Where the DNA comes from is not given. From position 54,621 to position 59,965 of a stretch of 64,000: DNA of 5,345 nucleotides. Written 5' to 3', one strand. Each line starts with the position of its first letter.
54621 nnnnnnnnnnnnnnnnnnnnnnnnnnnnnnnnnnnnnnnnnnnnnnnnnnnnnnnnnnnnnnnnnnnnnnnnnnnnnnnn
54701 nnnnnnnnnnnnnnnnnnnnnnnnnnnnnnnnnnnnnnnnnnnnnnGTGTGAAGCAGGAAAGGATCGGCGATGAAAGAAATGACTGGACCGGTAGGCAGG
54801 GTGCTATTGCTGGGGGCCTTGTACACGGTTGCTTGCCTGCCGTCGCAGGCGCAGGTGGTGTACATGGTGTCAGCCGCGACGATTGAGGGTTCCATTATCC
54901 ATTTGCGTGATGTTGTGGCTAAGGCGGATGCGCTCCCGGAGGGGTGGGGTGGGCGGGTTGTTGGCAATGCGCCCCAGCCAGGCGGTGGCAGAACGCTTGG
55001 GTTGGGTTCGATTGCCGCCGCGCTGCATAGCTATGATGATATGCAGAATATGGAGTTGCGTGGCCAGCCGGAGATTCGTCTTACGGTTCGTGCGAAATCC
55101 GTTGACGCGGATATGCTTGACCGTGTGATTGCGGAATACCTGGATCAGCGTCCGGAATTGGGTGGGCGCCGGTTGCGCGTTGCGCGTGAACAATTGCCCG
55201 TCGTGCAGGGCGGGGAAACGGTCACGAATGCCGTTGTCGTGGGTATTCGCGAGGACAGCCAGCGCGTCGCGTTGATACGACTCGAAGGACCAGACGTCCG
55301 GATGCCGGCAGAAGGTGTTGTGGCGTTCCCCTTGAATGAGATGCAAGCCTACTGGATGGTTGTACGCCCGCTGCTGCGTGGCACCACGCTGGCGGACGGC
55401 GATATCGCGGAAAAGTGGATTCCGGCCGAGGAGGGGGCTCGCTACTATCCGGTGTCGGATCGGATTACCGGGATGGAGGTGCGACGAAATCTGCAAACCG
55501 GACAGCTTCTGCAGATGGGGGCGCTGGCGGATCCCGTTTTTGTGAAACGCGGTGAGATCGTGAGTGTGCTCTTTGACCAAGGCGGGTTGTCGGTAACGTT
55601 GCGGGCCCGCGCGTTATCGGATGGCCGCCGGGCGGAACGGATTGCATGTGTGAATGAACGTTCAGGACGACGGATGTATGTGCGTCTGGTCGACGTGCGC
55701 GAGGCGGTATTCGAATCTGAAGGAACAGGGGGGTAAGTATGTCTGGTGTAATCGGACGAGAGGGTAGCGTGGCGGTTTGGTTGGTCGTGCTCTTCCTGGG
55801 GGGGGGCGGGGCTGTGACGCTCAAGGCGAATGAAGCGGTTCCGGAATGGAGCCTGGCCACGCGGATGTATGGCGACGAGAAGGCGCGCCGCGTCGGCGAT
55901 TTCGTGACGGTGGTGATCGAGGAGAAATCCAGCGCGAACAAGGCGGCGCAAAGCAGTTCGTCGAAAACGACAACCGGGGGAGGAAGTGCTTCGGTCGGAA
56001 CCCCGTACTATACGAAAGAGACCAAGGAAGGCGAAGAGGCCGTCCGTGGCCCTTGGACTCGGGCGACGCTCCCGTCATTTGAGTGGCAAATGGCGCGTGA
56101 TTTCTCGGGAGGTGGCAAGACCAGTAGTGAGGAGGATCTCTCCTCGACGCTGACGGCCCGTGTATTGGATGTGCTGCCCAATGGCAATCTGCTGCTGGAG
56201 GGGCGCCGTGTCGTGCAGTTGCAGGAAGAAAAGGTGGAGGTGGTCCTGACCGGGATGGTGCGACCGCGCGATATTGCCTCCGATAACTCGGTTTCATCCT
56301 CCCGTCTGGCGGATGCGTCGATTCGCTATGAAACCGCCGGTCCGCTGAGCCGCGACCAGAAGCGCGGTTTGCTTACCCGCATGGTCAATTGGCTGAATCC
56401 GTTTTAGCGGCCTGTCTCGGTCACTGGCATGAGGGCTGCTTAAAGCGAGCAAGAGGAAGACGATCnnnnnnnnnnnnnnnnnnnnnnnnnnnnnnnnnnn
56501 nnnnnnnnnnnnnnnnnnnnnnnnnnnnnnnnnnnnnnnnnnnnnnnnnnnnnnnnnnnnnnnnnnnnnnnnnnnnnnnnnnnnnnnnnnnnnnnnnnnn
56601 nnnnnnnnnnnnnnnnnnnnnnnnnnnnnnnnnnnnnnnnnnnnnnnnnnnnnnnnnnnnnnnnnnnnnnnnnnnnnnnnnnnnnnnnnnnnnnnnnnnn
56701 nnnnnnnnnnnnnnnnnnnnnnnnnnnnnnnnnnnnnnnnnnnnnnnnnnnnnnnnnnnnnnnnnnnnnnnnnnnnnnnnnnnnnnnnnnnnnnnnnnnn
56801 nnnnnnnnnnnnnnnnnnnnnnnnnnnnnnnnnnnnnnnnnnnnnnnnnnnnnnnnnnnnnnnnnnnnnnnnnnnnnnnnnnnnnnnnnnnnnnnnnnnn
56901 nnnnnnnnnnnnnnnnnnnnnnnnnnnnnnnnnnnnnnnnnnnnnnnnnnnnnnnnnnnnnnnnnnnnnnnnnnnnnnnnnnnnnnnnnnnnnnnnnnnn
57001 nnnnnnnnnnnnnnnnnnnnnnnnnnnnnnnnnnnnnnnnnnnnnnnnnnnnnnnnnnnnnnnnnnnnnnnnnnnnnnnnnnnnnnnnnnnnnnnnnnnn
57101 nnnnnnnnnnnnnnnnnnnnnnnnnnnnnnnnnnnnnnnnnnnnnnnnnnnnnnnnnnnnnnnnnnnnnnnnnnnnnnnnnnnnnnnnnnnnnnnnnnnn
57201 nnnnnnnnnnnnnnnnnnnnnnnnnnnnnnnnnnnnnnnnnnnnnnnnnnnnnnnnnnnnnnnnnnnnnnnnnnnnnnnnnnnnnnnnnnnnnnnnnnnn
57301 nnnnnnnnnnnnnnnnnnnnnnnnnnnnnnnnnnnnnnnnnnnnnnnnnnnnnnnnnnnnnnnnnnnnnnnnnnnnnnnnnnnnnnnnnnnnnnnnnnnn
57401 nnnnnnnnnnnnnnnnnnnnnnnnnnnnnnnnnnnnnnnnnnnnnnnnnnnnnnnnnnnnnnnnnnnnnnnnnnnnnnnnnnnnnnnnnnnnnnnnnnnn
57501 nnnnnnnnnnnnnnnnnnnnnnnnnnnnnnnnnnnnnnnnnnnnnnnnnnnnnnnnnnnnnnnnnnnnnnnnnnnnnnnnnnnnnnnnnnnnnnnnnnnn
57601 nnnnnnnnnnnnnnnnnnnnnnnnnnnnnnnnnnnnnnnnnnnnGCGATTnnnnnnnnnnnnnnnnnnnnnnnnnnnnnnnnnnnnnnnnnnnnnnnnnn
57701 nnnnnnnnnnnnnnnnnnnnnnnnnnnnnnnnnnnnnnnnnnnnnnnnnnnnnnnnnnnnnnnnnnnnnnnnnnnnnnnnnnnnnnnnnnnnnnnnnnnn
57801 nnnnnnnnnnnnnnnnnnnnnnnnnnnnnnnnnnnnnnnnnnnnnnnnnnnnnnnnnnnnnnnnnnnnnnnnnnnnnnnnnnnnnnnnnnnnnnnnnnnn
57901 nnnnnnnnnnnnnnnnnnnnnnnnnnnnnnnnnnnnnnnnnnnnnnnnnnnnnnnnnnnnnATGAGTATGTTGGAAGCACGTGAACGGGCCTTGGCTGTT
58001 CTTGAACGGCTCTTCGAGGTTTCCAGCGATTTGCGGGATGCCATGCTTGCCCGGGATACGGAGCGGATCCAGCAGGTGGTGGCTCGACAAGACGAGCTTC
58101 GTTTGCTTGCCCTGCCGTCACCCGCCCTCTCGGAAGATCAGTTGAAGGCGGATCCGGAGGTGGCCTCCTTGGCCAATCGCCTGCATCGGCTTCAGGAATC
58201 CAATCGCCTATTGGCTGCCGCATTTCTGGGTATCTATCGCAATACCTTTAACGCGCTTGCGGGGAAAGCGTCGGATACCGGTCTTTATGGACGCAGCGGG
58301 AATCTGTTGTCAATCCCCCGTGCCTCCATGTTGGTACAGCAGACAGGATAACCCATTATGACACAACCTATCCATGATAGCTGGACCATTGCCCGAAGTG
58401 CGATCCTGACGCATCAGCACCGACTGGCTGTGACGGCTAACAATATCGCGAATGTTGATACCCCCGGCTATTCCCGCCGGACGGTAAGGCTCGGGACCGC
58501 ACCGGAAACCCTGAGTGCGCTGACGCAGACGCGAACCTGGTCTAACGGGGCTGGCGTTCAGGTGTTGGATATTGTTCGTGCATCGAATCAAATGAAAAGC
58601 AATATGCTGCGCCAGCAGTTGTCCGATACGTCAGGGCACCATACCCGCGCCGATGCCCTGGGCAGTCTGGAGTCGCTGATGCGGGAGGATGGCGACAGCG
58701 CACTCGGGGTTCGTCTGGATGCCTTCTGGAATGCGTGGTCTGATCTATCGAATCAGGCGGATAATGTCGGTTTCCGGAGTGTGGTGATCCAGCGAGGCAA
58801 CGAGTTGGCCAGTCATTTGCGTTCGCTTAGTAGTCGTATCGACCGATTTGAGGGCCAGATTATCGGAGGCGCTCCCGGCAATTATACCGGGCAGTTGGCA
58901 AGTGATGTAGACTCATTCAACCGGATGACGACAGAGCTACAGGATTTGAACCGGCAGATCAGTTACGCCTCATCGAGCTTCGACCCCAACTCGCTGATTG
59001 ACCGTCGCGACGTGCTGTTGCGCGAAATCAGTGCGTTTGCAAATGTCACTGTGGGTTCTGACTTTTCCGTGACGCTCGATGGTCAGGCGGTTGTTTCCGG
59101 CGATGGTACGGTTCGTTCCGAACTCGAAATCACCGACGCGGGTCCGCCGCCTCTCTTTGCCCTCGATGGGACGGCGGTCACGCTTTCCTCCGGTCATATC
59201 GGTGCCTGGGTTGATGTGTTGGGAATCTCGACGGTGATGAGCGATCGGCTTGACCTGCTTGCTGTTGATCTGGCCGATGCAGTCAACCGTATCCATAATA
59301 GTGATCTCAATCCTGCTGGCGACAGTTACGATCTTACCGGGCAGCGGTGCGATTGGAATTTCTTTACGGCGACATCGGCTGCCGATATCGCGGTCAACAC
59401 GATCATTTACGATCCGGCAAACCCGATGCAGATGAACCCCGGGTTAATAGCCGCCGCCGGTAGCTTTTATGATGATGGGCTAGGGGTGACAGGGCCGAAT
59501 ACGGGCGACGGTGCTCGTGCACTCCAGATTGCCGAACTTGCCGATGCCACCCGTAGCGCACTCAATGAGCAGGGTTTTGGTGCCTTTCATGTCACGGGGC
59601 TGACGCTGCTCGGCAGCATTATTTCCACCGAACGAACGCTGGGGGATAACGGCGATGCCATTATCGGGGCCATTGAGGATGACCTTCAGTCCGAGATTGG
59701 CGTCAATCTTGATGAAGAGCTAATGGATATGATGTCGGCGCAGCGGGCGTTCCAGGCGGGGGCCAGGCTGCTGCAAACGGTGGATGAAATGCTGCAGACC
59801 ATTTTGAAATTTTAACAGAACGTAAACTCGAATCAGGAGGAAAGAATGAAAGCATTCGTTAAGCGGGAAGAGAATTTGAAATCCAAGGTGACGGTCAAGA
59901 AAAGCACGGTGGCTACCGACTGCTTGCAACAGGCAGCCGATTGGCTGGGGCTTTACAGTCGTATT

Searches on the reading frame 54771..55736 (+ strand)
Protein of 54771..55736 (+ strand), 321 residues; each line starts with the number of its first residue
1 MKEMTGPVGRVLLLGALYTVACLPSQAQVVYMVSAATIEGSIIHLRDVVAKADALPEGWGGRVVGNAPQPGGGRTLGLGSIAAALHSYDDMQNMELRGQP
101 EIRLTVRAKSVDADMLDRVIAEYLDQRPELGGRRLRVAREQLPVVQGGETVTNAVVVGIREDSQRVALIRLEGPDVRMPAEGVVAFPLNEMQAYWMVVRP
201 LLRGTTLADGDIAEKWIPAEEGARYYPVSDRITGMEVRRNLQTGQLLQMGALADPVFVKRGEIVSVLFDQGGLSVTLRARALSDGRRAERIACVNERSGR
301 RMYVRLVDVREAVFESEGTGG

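Call 6: search_protein_families(library=pfam, proteins=[window:54771-55736:+])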
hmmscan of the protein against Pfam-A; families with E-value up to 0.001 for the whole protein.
window:54771-55736:+ (321 aa): 1 family
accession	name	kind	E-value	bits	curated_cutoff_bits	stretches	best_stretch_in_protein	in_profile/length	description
PF13144.11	ChapFlgA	-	6.5e-19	68.6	23.8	1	194-308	3-116/122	Chaperone for flagella basal body P-ring formation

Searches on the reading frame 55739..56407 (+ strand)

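Call 6: search_protein_families(library=pfam, proteins=[window:55739-56407:+])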
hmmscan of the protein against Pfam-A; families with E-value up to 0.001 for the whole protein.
window:55739-56407:+ (222 aa): 1 family
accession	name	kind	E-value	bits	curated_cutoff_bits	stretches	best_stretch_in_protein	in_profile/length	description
PF02107.21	FlgH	-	4.6e-47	160.3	27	1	41-221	15-172/172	Flagellar L-ring protein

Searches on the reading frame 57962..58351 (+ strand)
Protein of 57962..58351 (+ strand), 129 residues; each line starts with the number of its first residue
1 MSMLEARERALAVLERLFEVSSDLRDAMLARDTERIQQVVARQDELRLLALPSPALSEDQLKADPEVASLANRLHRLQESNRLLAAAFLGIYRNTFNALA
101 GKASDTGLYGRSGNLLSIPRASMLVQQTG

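Call 11: search_protein_families(library=pfam, proteins=[window:57962-58351:+], max_evalue=0.01)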
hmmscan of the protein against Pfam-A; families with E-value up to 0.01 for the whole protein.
window:57962-58351:+ (129 aa): 1 family
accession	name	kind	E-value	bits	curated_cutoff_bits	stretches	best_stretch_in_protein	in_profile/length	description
PF05130.17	FlgN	-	3e-07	31.4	30.5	1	66-115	96-145/147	FlgN protein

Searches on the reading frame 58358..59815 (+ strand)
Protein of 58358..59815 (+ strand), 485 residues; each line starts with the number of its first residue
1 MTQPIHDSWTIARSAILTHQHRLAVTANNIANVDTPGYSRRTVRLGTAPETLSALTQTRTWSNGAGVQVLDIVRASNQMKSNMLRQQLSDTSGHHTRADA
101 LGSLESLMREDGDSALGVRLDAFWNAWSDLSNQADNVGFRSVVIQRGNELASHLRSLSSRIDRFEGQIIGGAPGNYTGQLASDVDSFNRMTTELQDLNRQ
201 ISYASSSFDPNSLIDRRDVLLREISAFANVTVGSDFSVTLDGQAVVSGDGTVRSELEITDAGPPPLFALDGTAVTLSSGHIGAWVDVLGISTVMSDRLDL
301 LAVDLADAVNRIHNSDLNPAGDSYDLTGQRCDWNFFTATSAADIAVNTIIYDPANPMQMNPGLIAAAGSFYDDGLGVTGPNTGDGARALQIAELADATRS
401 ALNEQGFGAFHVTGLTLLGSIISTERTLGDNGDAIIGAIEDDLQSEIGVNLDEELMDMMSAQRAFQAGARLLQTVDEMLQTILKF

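Call 11: search_protein_families(library=pfam, proteins=[window:58358-59815:+], max_evalue=0.01)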
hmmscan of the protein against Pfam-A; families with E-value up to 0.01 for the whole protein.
window:58358-59815:+ (485 aa): 3 families
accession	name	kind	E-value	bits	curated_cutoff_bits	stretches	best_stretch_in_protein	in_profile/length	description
PF22638.1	FlgK_D1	-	5.5e-36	124.7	28.6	1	102-321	2-226/233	Flagellar hook-associated protein FlgK helical domain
PF06429.18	Flg_bbr_C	-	9.4e-15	54.3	23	1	448-483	9-44/46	Flagellar basal body rod FlgEFG protein C-terminal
PF00460.25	Flg_bb_rod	-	8.9e-09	35.6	20.7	1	11-38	3-30/31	Flagella basal body rod protein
